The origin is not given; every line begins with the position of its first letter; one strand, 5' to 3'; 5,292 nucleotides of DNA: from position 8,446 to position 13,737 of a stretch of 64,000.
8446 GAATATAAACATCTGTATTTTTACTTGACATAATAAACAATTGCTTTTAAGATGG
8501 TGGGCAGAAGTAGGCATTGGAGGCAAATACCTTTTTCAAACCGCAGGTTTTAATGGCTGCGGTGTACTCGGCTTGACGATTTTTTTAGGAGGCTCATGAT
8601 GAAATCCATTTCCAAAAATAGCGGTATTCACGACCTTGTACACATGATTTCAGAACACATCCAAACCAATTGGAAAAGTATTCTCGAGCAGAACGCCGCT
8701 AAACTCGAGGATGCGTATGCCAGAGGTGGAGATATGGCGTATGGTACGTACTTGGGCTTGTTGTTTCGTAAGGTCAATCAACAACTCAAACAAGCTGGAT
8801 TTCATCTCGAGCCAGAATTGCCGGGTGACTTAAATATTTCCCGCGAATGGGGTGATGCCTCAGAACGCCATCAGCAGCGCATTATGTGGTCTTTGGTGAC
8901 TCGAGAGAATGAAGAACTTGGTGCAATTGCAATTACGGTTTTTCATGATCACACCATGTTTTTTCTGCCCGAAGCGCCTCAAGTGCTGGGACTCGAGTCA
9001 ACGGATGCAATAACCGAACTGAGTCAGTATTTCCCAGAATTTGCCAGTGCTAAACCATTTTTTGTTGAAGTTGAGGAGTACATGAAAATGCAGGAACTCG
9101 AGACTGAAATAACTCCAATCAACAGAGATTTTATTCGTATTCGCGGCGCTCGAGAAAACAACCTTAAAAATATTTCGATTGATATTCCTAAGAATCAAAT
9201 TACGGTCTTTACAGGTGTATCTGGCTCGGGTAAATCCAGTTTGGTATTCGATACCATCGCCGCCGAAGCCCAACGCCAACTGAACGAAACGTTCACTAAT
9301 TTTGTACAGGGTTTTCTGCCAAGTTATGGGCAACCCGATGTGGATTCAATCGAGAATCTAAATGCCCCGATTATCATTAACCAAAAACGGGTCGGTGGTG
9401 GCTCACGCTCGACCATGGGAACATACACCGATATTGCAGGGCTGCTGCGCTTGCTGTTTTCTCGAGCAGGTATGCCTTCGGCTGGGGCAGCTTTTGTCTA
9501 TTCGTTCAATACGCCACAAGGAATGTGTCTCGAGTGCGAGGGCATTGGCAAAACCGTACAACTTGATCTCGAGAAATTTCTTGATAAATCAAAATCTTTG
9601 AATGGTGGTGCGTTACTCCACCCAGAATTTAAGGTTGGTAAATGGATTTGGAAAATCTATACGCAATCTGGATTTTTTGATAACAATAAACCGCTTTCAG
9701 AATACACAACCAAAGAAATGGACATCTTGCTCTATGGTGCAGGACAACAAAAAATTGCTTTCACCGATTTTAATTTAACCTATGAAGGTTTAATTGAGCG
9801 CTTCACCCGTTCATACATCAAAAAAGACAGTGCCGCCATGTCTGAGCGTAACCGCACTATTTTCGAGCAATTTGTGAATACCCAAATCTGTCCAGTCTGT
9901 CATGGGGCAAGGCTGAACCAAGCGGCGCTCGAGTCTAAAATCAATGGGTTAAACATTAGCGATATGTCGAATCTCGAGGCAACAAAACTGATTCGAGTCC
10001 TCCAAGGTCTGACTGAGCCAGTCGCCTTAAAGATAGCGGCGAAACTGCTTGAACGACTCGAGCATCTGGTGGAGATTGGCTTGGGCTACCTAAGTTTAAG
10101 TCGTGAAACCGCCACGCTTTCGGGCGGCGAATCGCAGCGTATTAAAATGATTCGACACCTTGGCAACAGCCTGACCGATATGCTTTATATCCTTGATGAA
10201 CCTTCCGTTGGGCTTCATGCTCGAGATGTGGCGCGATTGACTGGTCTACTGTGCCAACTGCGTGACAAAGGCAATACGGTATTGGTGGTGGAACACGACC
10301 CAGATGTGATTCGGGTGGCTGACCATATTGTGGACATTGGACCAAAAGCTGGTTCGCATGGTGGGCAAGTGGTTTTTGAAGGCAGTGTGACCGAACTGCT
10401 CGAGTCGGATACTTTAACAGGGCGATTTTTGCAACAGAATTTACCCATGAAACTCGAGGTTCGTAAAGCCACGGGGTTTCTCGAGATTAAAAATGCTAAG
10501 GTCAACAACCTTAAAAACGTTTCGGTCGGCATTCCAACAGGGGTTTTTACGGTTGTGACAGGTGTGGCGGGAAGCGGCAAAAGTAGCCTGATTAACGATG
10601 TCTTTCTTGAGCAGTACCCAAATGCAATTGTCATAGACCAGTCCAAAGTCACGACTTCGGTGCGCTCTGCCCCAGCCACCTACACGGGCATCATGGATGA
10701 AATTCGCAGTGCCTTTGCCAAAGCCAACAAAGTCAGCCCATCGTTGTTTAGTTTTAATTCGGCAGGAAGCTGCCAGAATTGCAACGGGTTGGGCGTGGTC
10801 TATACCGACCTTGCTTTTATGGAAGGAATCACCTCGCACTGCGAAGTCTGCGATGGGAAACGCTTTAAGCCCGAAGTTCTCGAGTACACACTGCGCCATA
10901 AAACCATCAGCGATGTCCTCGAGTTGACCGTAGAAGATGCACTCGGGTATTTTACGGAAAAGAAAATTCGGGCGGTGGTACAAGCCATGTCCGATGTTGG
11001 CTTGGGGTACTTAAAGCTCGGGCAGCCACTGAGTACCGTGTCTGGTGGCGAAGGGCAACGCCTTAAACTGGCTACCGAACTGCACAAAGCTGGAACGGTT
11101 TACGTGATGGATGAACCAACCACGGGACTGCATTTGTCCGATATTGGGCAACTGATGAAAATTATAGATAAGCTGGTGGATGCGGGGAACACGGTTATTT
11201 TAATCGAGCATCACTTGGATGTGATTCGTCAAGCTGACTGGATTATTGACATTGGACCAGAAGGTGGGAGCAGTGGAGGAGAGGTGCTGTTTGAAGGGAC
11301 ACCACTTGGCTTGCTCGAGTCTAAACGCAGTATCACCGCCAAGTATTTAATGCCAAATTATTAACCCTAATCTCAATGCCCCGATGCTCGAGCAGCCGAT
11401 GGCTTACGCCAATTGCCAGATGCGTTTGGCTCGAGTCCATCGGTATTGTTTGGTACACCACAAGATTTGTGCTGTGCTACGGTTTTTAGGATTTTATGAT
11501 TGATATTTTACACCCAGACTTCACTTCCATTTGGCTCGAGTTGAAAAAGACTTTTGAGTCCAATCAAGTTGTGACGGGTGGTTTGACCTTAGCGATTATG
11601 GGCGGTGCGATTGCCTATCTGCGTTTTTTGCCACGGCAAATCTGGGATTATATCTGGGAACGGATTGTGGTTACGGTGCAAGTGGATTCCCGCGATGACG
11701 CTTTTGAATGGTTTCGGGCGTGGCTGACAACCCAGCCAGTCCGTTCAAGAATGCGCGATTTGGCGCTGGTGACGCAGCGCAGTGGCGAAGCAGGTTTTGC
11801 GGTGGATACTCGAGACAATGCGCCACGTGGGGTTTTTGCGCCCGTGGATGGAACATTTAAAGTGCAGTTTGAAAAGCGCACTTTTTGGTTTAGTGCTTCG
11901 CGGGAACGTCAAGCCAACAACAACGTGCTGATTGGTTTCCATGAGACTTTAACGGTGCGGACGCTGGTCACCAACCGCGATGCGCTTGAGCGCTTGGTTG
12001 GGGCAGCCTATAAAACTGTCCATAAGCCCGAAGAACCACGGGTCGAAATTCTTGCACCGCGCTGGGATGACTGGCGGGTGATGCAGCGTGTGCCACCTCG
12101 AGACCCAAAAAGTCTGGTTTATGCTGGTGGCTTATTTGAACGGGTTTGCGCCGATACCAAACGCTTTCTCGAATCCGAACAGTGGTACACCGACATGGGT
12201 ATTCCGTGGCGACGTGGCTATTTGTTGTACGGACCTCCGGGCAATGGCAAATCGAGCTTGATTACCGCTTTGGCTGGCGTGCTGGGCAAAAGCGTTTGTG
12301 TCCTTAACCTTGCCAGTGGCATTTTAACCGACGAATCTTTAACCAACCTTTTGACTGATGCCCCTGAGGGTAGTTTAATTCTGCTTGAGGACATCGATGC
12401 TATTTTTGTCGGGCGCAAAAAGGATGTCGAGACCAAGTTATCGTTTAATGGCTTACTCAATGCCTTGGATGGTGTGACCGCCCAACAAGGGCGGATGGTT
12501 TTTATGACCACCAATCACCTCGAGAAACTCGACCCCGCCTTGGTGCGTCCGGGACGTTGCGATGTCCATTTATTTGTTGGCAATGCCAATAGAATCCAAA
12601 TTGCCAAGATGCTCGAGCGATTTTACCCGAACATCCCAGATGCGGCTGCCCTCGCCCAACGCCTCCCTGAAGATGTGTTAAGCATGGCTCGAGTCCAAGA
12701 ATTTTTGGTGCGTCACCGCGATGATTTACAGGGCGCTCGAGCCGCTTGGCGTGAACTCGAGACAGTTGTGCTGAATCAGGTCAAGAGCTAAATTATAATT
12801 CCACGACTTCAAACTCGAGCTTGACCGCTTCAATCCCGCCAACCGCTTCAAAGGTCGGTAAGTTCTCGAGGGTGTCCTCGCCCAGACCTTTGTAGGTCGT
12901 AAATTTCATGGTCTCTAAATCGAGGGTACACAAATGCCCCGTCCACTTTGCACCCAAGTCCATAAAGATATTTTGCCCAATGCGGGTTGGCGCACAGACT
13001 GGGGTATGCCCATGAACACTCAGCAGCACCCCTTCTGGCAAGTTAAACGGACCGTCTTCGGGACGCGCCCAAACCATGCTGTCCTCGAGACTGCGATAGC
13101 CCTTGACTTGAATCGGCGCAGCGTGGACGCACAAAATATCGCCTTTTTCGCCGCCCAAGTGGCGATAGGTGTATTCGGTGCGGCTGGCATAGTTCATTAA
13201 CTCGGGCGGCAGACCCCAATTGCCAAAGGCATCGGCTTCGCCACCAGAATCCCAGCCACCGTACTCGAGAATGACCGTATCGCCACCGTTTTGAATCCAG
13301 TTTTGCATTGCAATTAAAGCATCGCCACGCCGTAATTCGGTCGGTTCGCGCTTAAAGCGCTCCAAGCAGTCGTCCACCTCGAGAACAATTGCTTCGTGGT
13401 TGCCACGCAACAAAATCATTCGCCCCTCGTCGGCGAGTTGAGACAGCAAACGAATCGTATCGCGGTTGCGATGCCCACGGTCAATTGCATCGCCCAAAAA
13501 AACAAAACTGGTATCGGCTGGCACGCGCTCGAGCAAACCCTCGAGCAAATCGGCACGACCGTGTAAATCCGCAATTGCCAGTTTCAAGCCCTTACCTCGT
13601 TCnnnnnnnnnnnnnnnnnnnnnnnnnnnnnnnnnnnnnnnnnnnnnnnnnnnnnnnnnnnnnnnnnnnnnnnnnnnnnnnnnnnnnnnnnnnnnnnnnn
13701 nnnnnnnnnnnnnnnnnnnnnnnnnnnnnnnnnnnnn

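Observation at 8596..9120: Short-form UvrA paralog carrying an unrecognised ~175-aa N-terminal domain, next to a resistance-like gene cluster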

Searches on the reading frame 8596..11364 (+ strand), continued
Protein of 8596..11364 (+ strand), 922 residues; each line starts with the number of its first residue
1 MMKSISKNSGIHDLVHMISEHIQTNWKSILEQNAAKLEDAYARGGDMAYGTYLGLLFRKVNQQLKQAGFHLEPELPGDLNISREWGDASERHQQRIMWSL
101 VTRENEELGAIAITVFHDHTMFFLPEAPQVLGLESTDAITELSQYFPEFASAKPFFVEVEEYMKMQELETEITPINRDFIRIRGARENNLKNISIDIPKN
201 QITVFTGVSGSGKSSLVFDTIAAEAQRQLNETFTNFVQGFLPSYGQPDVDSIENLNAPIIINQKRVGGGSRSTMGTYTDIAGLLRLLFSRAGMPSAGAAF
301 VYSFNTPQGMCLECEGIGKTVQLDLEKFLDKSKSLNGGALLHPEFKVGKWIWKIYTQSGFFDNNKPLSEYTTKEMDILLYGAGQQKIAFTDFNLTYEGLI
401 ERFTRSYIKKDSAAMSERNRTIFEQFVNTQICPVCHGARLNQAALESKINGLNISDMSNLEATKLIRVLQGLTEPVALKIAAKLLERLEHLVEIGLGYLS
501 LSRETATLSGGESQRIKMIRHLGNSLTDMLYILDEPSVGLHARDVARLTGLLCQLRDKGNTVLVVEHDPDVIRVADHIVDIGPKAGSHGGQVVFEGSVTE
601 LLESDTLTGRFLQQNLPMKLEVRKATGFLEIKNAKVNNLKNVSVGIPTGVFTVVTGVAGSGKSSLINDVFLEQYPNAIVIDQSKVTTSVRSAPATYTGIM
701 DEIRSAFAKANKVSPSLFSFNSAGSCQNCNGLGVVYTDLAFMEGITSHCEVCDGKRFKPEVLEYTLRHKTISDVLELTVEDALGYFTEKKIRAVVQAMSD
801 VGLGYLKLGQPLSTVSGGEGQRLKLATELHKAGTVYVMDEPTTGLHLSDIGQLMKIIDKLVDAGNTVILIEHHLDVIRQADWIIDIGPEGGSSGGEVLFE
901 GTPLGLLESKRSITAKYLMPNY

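Call 69: search_protein_families(library=padloc, proteins=[window:8596-11364:+], max_evalue=0.1)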
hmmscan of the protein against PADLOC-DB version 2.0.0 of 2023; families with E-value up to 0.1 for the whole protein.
window:8596-11364:+ (922 aa): 39 families (the best 25 are shown)
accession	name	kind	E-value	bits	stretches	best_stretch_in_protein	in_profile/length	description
PDLC04135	mad3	-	4e-69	231.9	3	181-597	4-352/374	mads_3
PDLC04140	mad8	-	1.1e-31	108.5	2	186-573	13-238/314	mads_8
PDLC03878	NsnB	-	3.1e-10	38.4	3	631-710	2-77/345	-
PDLC02980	AriA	-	1.6e-08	32.9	1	811-868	234-294/304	-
PDLC04164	AriA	-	2.3e-07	28.6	0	811-867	168-227/253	-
PDLC02914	ATPase-Toprim_I-B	-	2.5e-06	24.9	0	181-218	6-43/443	-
PDLC04176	HEC-01A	-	5.6e-06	23.9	0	834-880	278-324/371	-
PDLC04175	HEC-01A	-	6.4e-06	23.4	0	507-558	248-299/363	-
PDLC04710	PDC-M56A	-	1.4e-05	22.3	0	836-885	244-292/382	-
PDLC00266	PtuA1|PtuA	-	2.6e-05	21.7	1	637-671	13-47/483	AAA ATPase domain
PDLC04244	PDC-M01A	-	2.6e-05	21.2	1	835-879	349-393/482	-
PDLC04242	PDC-M01A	-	4.6e-05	19.8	1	815-879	404-472/566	-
PDLC04033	PD-T4-4_A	-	4.9e-05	20.7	1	529-573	327-371/460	-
PDLC04214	HEC-02A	-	9.4e-05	19.8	1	830-879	235-284/338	-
PDLC00290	PtuA1|PtuA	-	0.00029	18.3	1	189-217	13-40/414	AAA ATPase domain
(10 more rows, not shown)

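Call 98: predict_structure(alignment_id=A4)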
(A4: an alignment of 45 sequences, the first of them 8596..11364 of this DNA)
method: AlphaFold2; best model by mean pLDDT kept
length: 922 residues; sequences in the alignment: 45
mean_pLDDT: 74.1   pTM: 0.42
mean pLDDT of the five models: 74.1, 65.8, 61.4, 60.8, 58.1
residues with pLDDT >= 90: 164; 70-90: 435; 50-70: 219; < 50: 104
segments of 3 or more residues with pLDDT < 50: 167-175, 230-246, 262-276, 503-514, 585-588, 683-696, 733-747, 811-818, 890-893
pLDDT, mean of each block of 10 residues (from residue 1): 71 94 94 86 78 92 92 88 88 93 92 92 91 92 90 80 56 56 67 81 77 61 59 31 43 67 38 49 86 86 72 64 72 87 77 81 89 87 67 75 71 59 64 75 89 87 86 86 82 56 38 50 63 68 69 84 82 89 55 87 82 75 91 76 89 77 78 76 40 50 87 84 71 42 46 77 91 83 87 71 62 45 56 77 63 80 89 84 78 68 88 78 37
secondary structure, 60 per line:
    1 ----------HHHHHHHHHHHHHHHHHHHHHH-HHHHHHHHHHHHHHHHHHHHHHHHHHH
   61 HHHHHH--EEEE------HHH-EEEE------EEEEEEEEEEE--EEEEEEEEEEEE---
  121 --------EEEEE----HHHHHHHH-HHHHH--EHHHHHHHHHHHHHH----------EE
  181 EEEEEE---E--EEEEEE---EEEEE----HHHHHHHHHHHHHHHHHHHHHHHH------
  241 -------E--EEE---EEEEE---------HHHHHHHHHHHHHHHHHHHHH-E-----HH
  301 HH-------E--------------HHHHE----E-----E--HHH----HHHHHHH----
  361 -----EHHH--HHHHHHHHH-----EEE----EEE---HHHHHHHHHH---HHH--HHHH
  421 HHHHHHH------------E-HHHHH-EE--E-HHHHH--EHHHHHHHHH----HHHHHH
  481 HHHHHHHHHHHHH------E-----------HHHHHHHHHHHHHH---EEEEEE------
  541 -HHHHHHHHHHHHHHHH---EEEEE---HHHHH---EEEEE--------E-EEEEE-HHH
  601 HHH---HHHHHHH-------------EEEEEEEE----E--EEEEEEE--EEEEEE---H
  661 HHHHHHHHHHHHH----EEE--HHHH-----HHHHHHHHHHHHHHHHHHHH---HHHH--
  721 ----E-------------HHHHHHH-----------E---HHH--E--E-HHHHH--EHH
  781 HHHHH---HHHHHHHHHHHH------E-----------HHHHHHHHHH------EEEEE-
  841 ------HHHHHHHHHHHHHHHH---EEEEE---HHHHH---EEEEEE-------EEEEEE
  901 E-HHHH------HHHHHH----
elements in order (helices of 4 or more, strands of 3 or more residues): H11-32 H34-66 E69-72 E83-86 E93-103 E106-117 E129-133 H138-145 H147-151 H155-168 E179-186 E193-198 E202-206 H211-234 E251-253 E257-261 H271-291 H299-302 H325-328 H350-356 H372-380 E386-388 E393-395 H399-408 H417-427 H442-446 H454-458 H462-470 H475-493 H512-525 E529-534 H542-557 E561-565 H569-573 E577-581 E592-596 H598-603 H607-613 E627-634 E642-648 E651-656 H660-673 E678-680 H683-686 H692-711 H715-718 H739-745 H771-775 H779-785 H789-800 H819-828 E835-839 H847-862 E866-870 H874-878 E882-887 E895-901 H903-906 H913-918

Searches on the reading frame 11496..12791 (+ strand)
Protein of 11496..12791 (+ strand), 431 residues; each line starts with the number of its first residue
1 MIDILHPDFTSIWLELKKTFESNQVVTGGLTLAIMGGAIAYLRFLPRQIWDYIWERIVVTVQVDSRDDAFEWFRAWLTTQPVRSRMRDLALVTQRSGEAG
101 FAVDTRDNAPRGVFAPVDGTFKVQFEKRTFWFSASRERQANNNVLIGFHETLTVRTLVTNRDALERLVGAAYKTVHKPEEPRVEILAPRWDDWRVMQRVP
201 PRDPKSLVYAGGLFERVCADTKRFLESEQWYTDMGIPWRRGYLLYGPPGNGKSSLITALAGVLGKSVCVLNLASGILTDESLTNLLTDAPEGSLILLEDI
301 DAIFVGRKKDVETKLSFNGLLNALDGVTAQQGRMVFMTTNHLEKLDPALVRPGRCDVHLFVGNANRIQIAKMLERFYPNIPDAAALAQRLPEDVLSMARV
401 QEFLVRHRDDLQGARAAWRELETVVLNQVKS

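Call 5: search_protein_families(library=pfam, proteins=[window:11496-12791:+], max_evalue=0.01)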
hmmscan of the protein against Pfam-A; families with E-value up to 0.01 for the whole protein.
window:11496-12791:+ (431 aa): 7 families
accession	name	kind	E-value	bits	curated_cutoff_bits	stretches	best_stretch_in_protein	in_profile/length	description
PF08740.16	BCS1_N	-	4.1e-23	82.7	28.1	1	35-203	1-178/182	BCS1 N terminal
PF00004.35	AAA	-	1.9e-21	77.3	21.2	1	242-362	1-130/131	ATPase family associated with various cellular activities (AAA)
PF25426.1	AAA_lid_BCS1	-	1e-09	38.6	27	1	367-415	2-55/60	Mitochondrial chaperone BCS1-like, ATPase lid domain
PF13191.12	AAA_16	-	0.0011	19.9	32.6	1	240-347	25-146/167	AAA ATPase domain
PF13481.12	AAA_25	-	0.0033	17.5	27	0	242-347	24-129/195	AAA domain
PF13555.12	AAA_29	-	0.0035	17.5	27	1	239-264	20-47/61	P-loop containing region of AAA domain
PF07728.20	AAA_5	-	0.0054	17.2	22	0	243-275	3-36/139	AAA domain (dynein-related subfamily)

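Call 69: search_protein_families(library=padloc, proteins=[window:11496-12791:+], max_evalue=0.1)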
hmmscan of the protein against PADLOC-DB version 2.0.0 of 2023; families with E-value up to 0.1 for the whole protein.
window:11496-12791:+ (431 aa): 11 families
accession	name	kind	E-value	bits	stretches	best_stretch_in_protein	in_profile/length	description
PDLC02195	IetA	-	8.5e-10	36.5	1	232-380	130-283/395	-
PDLC04232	IetA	-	3e-08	31.4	1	238-404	115-289/330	-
PDLC02196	IetA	-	1.2e-07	29.5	1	228-387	111-275/374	-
PDLC00914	TRIP13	-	7e-05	20.4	1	294-351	146-207/302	TRIP13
PDLC00915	TRIP13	-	7.6e-05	20.3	1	317-377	165-224/302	TRIP13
PDLC00518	JetC1|JetC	-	0.00031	16.7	1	239-265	39-65/1112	DUF3584 domain; MukB-like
PDLC04231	IetA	-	0.00047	18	1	238-374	116-257/262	-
PDLC02780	SspC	-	0.022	10.7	1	240-289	53-102/1045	SspC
PDLC00075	GajA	-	0.028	11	1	232-270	15-53/536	AAA ATPase domain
PDLC04140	mad8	-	0.03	11.9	1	234-266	22-54/314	mads_8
PDLC03859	LmuB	-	0.039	11.1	1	243-310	28-84/611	-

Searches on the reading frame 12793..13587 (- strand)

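Call 5: search_protein_families(library=pfam, proteins=[window:12793-13587:-], max_evalue=0.01)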
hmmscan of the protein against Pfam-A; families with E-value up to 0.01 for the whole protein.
window:12793-13587:- (264 aa): 1 family
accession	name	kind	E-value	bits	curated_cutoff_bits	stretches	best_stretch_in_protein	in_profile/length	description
PF00149.33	Metallophos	-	2.5e-13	51.3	21.5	1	3-197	4-190/191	Calcineurin-like phosphoesterase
